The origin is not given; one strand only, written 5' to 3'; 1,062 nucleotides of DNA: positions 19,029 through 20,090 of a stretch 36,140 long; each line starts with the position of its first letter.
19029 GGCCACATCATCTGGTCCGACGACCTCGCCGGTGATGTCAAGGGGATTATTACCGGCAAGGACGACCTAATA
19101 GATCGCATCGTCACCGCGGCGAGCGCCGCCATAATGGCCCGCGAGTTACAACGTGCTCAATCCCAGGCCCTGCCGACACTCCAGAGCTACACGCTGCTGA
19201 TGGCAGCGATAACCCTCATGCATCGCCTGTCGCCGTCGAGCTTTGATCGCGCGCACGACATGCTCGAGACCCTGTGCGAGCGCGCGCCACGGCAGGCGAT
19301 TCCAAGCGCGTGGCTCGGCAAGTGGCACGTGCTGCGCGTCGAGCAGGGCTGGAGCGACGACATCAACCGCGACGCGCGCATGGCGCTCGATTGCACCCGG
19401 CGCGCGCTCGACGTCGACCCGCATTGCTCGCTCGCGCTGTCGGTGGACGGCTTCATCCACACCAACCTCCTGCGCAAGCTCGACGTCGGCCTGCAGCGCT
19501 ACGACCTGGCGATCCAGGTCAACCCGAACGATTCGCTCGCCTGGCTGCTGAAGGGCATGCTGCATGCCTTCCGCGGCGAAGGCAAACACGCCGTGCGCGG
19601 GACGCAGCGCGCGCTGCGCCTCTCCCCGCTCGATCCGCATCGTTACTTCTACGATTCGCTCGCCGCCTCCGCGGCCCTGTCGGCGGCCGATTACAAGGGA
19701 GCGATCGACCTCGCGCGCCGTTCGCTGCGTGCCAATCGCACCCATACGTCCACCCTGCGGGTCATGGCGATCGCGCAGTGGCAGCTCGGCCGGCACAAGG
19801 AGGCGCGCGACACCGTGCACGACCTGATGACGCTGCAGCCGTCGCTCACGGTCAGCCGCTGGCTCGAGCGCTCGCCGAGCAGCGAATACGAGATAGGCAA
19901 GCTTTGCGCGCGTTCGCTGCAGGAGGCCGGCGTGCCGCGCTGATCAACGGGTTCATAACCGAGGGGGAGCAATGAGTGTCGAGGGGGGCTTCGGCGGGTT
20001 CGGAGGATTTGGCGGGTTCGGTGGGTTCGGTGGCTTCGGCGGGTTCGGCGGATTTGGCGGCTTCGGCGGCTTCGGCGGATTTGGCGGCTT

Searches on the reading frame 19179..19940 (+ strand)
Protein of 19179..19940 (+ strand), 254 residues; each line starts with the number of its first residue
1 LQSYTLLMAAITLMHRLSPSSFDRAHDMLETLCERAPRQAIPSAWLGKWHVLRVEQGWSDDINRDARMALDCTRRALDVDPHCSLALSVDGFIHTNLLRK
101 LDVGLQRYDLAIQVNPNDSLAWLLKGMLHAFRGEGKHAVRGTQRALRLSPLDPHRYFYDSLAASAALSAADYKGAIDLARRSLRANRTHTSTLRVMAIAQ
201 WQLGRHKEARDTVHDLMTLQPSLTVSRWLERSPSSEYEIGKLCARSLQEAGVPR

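Call 67: search_solved_structures(query=window:19179-19940:+, max_evalue=1, show_alignments=2)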
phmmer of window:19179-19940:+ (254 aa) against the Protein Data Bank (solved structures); distinct sequences matched with E-value up to 1: 71 (the best 60 are shown).
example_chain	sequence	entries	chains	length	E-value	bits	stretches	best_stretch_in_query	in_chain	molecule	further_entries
9qhb_A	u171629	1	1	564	6.6e-21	78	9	68-219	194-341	Engineered tetratricopeptide repeat protein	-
8bu0_A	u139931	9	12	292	3.4e-12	49.5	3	103-187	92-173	Consensus tetratricopeptide repeat protein | Crystal structure of an 8-repeat consensus TPR superhelix with Zinc. | Monomer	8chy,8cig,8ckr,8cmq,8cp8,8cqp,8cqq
9qhc_A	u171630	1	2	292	9.6e-11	44.7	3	70-155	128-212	Engineered tetratricopeptide repeat protein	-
6b85_J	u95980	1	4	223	3.4e-10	43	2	90-127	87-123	TMHC4_R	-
8far_A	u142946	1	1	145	9.8e-10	41.4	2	95-127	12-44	I432-1-CC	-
8cus_A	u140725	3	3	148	1.3e-09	41.1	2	91-127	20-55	I432-1(NaCl) Chain A | I432-1(Imd) Chain A | I432-1-X3 Chain A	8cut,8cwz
8fwd_1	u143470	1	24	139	9e-09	38.3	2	95-127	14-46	O43-rpxdoc-EK1_B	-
11kc_A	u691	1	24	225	1.9e-08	37.2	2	90-127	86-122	Designed nanoparticle O43-TM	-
7y4i_A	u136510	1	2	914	4.7e-08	35.9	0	67-150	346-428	Probable UDP-N-acetylglucosamine--peptide N-acetylglucosaminyltransferase SPINDLY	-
8dtf_A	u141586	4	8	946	5.5e-08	35.7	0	67-150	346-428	Probable UDP-N-acetylglucosamine--peptide N-acetylglucosaminyltransferase SPINDLY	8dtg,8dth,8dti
7ntf_A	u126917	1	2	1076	2.1e-07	33.8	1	93-225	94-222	Isoform 1 of UDP-N-acetylglucosamine--peptide N-acetylglucosaminyltransferase 110 kDa subu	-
7yeh_B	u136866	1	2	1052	2.2e-07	33.7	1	93-225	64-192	UDP-N-acetylglucosamine--peptide N-acetylglucosaminyltransferase 110 kDa subunit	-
7yea_A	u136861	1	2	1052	2.2e-07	33.7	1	93-225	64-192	UDP-N-acetylglucosamine--peptide N-acetylglucosaminyltransferase 110 kDa subunit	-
1w3b_A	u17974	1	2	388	1.2e-06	31.3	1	93-225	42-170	UDP-N-ACETYLGLUCOSAMINE--PEPTIDE N-ACETYLGLUCOSAMINYLTRANSFERASE 110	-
6eou_A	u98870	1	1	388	2e-06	30.6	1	93-223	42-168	UDP-N-acetylglucosamine--peptide N-acetylglucosaminyltransferase 110 kDa subunit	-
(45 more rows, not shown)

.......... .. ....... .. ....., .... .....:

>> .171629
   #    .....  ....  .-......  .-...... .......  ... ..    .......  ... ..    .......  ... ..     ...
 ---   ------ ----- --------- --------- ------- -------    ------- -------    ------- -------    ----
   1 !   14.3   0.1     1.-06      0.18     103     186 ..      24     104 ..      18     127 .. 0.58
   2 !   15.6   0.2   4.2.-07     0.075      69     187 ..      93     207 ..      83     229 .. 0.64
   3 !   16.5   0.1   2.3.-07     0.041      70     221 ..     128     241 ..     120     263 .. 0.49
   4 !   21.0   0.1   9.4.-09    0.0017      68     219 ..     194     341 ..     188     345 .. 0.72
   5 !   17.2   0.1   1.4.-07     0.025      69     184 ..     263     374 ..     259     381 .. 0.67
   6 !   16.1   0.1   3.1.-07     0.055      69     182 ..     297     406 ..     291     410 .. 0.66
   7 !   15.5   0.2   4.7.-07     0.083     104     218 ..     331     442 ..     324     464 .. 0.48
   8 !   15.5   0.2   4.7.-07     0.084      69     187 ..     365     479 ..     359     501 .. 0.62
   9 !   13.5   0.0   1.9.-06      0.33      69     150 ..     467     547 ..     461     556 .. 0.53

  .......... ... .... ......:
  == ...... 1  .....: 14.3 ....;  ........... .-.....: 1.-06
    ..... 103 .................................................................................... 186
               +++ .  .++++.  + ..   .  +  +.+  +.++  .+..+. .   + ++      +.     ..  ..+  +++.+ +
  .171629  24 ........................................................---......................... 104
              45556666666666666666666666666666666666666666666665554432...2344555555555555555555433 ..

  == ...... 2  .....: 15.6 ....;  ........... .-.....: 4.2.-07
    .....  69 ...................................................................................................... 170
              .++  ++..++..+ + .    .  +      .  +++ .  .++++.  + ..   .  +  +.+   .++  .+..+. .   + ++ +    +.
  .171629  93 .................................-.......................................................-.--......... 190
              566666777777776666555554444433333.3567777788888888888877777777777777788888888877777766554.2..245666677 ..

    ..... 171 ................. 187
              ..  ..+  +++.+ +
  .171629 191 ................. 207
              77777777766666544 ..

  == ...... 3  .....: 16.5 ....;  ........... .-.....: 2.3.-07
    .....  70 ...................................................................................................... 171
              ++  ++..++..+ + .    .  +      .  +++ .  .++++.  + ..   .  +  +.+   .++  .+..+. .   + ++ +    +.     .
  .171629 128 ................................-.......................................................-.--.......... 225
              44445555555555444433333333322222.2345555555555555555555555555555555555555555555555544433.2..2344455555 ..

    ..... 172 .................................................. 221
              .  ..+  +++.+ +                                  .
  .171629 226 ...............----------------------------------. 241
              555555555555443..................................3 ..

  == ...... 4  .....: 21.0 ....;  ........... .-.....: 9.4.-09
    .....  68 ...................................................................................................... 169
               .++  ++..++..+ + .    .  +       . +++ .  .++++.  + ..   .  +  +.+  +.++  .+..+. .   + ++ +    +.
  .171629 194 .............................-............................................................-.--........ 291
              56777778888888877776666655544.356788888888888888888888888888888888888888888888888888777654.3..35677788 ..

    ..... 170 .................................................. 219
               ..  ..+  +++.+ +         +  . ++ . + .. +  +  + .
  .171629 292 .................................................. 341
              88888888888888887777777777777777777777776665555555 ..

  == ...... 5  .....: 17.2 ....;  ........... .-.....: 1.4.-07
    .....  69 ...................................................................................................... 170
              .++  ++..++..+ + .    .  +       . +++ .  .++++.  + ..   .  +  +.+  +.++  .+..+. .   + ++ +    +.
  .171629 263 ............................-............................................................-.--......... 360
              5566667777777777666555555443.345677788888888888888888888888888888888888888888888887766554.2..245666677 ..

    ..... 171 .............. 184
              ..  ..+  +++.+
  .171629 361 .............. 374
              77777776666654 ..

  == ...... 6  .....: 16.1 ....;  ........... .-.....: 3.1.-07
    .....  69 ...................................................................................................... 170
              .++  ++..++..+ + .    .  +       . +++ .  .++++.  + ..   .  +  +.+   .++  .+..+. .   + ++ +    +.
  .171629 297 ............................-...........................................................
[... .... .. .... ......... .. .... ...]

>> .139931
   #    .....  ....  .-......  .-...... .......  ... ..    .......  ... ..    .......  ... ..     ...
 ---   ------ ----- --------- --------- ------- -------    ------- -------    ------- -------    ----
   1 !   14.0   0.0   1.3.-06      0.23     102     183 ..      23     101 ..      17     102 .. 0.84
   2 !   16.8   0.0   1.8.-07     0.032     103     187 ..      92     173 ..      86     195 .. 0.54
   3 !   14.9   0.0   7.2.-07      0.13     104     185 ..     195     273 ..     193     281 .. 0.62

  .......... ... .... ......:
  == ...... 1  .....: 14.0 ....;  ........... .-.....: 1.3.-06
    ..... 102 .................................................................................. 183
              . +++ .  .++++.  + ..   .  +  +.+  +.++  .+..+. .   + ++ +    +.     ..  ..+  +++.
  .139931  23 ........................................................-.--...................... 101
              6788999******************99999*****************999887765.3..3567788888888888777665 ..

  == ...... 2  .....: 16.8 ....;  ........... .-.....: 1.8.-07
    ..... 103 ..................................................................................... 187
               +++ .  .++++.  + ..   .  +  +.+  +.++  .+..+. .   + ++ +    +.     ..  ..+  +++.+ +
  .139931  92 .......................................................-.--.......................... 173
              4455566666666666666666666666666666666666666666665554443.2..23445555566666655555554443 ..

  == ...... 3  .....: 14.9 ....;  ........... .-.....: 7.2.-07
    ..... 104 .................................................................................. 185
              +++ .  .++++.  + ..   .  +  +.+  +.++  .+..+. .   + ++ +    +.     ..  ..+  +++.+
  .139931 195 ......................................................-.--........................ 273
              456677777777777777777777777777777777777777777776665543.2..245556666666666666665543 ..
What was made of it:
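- On TPR repeat domain (upstream sensor): phmmer matches consensus-TPR structures at E=6.6e-21 (call 67).
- Closest known: TPR recognition of terminal short peptides. Same: PEX5 TPR chains appear among the weak PDB matches of the window's TPR region (call 67).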

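Call 85: search_dna_similar(query=window:19179-19940:+, collection=plasmids, mode=protein, max_rows=60, max_evalue=1e-25, rows=best)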
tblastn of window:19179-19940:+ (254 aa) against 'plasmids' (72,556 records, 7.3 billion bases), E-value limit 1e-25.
Records with a match: 31; places in all: 31; records where one place covers at least 80% of the query: 31.
Best place of each record, by identity: 60-80% 1; <60% 30.
By first word of the organism name: Phaeobacter 21; Rhizobium 3; Paraburkholderia 1; Caballeronia 1; Roseibium 1; Parasedimentitalea 1; Terrarubrum 1; Microvirga 1; Bosea 1.
By predicted mobility (MOB-suite, as given by PLSDB): non-mobilizable 20; conjugative 11.
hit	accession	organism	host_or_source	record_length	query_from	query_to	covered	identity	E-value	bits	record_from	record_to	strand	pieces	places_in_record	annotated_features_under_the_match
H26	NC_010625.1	Paraburkholderia phymatum STM815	-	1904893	1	253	100%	64.0%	1e-94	310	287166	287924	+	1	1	record has no annotation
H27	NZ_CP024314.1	Rhizobium sp. NXC24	Phaseolus vulgaris,cell culture,plant ...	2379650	1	254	100%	59.8%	1e-88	293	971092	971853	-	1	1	record has no annotation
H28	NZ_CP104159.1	Rhizobium sp. CB3060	Leucaena leucocephala,cell culture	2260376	1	254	100%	59.4%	3e-88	292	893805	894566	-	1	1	record has no annotation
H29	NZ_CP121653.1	Rhizobium sp. CB3171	Calliandra calothyrsus,cell culture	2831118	1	254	100%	59.4%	3e-88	292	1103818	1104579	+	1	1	record has no annotation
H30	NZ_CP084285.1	Caballeronia zhejiangensis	Anasa tristis,Cell culture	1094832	1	253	100%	53.8%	7e-74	251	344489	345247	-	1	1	none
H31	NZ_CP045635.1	Roseibium aggregatum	-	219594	1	253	100%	51.8%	2e-77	261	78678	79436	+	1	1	adenylate/guanylate cyclase domain-containing protein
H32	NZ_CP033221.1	Parasedimentitalea marina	Cell culture,deep seawater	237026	1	253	100%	49.0%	2e-71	244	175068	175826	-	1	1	winged helix-turn-helix domain-containing protein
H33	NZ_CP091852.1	Terrarubrum flagellatum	cell culture,forest soil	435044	1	253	100%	47.0%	1e-64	224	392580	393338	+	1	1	hypothetical protein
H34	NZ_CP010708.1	Phaeobacter inhibens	cell culture,algae aquaculture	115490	1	253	100%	46.2%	5e-68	234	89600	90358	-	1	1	winged helix-turn-helix domain-containing protein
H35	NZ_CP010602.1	Phaeobacter inhibens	cell culture,clam larvae aquaculture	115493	1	253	100%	46.2%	5e-68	234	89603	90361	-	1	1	winged helix-turn-helix domain-containing protein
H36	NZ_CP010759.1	Phaeobacter inhibens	cell culture,clam larvae aquaculture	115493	1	253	100%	46.2%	5e-68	234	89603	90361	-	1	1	winged helix-turn-helix domain-containing protein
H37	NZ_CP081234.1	Phaeobacter inhibens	-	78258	1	253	100%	46.2%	5e-68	234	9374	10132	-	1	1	winged helix-turn-helix domain-containing protein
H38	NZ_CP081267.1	Phaeobacter inhibens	-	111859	1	253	100%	46.2%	5e-68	234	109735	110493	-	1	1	winged helix-turn-helix domain-containing protein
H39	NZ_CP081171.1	Phaeobacter inhibens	-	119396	1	253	100%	46.2%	5e-68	234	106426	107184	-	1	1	winged helix-turn-helix domain-containing protein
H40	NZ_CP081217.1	Phaeobacter inhibens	-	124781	1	253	100%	46.2%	5e-68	234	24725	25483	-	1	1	winged helix-turn-helix domain-containing protein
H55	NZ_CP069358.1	Microvirga sp. VF16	Vachellia farnesiana,Cell culture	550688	1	252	99%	42.9%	5e-52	188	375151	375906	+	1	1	hypothetical protein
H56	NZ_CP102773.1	Bosea sp. NBC_00550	-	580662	1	241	95%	43.6%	1e-52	189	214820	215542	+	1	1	hypothetical protein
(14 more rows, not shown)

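Call 86: get_annotated_region(hit=H27, flank=700)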
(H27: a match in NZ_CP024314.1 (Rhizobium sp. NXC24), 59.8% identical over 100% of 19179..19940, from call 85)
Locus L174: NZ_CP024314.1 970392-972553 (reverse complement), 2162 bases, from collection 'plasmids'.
description: Rhizobium sp. NXC24 plasmid pRspNXC24c, complete sequence
organism: Rhizobium sp. NXC24 (NCBI taxid 2048897)
taxonomy: Bacteria; Pseudomonadota; Alphaproteobacteria; Hyphomicrobiales; Rhizobiaceae; Rhizobium; Rhizobium sp. NXC24
host: -; source: Phaseolus vulgaris,cell culture,plant nodule in agricultural field; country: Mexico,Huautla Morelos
typing (MOB-suite, as given by PLSDB): non-mobilizable
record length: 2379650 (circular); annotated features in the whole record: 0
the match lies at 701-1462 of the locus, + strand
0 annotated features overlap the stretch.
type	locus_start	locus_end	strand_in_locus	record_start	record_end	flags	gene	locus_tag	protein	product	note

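Call 87: get_annotated_region(hit=H31, flank=700)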
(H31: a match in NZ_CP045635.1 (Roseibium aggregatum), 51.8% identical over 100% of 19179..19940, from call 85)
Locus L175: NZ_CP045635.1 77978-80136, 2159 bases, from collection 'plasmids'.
description: Roseibium aggregatum strain ZYF612 plasmid unnamed4, complete sequence
organism: Roseibium aggregatum (NCBI taxid 187304)
taxonomy: Bacteria; Pseudomonadota; Alphaproteobacteria; Hyphomicrobiales; Stappiaceae; Roseibium; Roseibium aggregatum
host: -; source: -; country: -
typing (MOB-suite, as given by PLSDB): non-mobilizable
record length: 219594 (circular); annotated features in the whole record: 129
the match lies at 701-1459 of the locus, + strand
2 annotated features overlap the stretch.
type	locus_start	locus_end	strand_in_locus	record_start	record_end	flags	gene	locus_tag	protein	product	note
CDS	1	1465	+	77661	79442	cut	-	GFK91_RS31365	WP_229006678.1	adenylate/guanylate cyclase domain-containing protein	GO:0009190 - cyclic nucleotide biosynthetic process [Evidence IEA]; GO:0035556 - intracellular signal transduction ...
CDS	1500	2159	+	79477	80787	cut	-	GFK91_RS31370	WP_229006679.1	phosphatase PAP2 family protein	-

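Call 88: get_annotated_region(hit=H33, flank=700)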
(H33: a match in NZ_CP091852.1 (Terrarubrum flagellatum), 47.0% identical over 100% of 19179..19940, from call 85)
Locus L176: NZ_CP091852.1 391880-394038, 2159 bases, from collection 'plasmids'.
description: Terrarubrum flagellatum strain 7MK25 plasmid unnamed1, complete sequence
organism: Terrarubrum flagellatum (NCBI taxid 2895980)
taxonomy: Bacteria; Pseudomonadota; Alphaproteobacteria; Hyphomicrobiales; Terrirubraceae; Terrirubrum; Terrarubrum flagellatum
host: -; source: cell culture,forest soil; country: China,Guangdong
typing (MOB-suite, as given by PLSDB): non-mobilizable
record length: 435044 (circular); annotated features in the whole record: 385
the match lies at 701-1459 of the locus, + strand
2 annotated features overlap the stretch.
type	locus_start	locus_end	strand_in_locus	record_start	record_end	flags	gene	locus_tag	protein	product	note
CDS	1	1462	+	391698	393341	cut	-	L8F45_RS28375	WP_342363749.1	hypothetical protein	-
CDS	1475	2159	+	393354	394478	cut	-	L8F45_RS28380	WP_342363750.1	phosphatase PAP2 family protein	-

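Call 89: get_annotated_region(hit=H55, flank=700)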
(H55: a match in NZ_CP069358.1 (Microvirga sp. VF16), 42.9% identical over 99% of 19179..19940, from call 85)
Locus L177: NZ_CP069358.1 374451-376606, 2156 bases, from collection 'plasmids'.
description: Microvirga sp. VF16 plasmid pMVF16-4, complete sequence
organism: Microvirga sp. VF16 (NCBI taxid 2807101)
taxonomy: Bacteria; Pseudomonadota; Alphaproteobacteria; Hyphomicrobiales; Methylobacteriaceae; Microvirga; Microvirga sp. VF16
host: -; source: Vachellia farnesiana,Cell culture; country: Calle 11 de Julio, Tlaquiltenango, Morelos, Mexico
typing (MOB-suite, as given by PLSDB): non-mobilizable
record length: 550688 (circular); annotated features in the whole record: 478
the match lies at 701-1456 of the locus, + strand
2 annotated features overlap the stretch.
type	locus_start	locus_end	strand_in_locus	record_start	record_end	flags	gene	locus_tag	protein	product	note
CDS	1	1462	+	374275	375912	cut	-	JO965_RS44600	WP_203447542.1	hypothetical protein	-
CDS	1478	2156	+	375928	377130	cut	-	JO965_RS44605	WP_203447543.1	phosphatase PAP2 family protein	-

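Call 90: get_annotated_region(hit=H56, flank=700)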
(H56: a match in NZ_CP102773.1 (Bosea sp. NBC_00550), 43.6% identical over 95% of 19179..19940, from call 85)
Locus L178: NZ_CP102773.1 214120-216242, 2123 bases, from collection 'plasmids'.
description: Bosea sp. NBC_00550 plasmid pNBC550, complete sequence
organism: Bosea sp. NBC_00550 (NCBI taxid 2969621)
taxonomy: Bacteria; Pseudomonadota; Alphaproteobacteria; Hyphomicrobiales; Boseaceae; Bosea; Bosea sp. NBC 00550
host: -; source: -; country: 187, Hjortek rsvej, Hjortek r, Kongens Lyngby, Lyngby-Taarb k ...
typing (MOB-suite, as given by PLSDB): non-mobilizable
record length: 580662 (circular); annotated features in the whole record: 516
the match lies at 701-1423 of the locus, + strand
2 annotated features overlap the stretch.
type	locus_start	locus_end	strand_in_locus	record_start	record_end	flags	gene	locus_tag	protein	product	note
CDS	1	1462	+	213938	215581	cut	-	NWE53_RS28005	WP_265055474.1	hypothetical protein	-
CDS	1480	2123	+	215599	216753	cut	-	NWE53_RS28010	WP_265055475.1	phosphatase PAP2 family protein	-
